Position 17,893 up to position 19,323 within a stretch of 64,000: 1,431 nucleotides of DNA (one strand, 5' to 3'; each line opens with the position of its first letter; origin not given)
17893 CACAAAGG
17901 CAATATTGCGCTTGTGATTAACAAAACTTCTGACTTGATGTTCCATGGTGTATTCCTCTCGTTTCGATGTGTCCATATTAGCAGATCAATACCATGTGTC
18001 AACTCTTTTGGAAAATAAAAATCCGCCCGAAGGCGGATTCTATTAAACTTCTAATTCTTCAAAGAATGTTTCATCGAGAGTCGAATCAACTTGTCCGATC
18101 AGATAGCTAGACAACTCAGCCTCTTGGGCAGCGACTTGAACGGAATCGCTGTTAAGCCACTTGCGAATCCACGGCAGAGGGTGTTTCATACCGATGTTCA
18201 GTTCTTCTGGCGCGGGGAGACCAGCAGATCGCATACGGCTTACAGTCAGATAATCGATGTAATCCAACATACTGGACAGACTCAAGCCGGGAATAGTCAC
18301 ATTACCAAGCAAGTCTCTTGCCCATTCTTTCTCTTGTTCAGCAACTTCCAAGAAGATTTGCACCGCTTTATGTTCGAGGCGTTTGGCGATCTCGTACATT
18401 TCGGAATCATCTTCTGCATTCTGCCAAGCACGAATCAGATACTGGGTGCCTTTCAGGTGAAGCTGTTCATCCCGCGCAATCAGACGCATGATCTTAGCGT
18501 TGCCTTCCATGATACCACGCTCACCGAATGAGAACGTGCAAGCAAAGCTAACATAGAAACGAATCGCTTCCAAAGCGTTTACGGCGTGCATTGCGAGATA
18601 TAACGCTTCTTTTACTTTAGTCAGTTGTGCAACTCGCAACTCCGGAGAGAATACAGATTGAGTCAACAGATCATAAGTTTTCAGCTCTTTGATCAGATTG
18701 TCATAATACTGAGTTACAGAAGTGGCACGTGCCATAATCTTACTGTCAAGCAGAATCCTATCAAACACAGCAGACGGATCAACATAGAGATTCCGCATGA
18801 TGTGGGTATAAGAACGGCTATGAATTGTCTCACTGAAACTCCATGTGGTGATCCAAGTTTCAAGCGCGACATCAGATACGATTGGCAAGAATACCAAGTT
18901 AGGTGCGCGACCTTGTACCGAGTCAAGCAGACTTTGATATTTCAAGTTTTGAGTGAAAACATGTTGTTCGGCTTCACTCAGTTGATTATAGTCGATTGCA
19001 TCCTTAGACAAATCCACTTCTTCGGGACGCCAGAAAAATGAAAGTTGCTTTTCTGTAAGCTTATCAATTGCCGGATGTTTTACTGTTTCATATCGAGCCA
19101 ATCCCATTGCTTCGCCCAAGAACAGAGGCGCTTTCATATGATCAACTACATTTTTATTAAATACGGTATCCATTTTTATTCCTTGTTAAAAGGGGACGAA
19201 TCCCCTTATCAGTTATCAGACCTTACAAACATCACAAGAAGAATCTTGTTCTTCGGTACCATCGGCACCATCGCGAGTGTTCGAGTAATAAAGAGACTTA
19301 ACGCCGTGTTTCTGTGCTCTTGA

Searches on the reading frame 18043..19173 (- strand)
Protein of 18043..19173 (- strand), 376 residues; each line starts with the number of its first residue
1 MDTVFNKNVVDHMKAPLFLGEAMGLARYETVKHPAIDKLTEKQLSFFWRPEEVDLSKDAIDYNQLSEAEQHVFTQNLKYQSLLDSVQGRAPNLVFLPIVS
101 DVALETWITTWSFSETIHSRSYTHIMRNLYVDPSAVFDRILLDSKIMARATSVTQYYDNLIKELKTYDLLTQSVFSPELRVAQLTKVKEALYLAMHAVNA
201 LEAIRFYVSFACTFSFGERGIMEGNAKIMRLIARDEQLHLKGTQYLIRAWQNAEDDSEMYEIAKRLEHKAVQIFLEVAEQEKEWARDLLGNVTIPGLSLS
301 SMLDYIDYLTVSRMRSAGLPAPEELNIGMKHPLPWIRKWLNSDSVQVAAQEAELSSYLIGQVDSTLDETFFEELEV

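Call 4: search_protein_families(library=pfam, proteins=[window:18043-19173:-])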
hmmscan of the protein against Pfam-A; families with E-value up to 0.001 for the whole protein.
window:18043-19173:- (376 aa): 1 family
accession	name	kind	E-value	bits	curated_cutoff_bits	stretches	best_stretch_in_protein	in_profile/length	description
PF00268.27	Ribonuc_red_sm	-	1.2e-44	153.2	33.6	1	29-320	5-271/281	Ribonucleotide reductase, small chain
